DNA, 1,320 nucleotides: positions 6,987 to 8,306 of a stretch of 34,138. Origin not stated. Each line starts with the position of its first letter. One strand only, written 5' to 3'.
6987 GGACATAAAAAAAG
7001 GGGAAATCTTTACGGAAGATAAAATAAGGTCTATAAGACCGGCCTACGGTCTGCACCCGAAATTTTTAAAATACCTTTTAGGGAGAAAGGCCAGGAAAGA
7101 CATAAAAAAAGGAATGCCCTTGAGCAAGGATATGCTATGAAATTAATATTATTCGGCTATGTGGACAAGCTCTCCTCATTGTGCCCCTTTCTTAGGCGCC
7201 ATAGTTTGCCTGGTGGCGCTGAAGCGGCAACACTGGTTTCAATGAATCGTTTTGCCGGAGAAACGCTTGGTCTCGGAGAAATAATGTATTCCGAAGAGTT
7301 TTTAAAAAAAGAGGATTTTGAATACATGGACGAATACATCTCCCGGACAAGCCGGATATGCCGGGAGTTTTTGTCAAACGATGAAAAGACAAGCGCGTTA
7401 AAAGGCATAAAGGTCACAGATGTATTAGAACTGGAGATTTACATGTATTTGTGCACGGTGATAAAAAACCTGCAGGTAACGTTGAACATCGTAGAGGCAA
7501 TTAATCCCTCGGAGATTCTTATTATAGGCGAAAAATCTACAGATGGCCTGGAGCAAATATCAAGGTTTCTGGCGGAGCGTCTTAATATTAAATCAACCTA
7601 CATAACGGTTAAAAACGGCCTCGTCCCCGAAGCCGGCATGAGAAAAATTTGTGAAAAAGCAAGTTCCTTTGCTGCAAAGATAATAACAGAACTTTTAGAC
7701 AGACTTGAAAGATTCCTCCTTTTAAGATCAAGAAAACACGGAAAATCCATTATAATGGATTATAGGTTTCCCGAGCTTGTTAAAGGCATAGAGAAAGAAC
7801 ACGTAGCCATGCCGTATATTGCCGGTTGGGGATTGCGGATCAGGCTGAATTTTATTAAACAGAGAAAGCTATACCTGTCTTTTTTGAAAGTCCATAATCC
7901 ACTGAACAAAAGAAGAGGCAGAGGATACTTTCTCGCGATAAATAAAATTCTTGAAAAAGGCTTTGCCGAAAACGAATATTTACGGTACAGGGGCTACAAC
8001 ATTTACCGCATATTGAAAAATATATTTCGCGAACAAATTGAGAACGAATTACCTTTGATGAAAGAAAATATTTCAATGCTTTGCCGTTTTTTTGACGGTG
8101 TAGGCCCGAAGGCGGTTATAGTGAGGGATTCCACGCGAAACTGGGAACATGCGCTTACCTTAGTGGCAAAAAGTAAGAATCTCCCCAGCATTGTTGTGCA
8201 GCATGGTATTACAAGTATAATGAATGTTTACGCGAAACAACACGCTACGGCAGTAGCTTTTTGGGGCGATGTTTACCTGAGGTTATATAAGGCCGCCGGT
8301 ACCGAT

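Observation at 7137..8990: TagF-like protein start/stop-overlapped with the Pse synthase gene, with no CDP-alditol gene nearby: candidate nonulosonate transferase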

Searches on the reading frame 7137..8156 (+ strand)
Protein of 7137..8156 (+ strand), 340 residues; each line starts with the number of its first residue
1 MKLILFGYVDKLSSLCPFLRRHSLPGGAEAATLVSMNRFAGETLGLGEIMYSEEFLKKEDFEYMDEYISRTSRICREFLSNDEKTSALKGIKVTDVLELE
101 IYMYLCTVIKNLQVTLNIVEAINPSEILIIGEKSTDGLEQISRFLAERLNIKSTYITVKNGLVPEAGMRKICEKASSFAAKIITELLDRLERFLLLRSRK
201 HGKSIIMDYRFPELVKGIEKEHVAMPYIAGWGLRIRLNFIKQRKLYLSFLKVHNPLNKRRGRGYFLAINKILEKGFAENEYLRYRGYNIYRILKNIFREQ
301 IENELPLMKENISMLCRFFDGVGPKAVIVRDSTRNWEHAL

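Call 59: search_protein_families(library=pfam, proteins=[window:7137-8156:+], max_evalue=1)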
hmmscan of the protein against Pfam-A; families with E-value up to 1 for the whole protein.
window:7137-8156:+ (340 aa): 1 family
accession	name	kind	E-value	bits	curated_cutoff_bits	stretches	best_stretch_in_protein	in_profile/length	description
PF02558.23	ApbA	-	0.14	12.3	22.2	1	114-180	54-121/150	Ketopantoate reductase PanE/ApbA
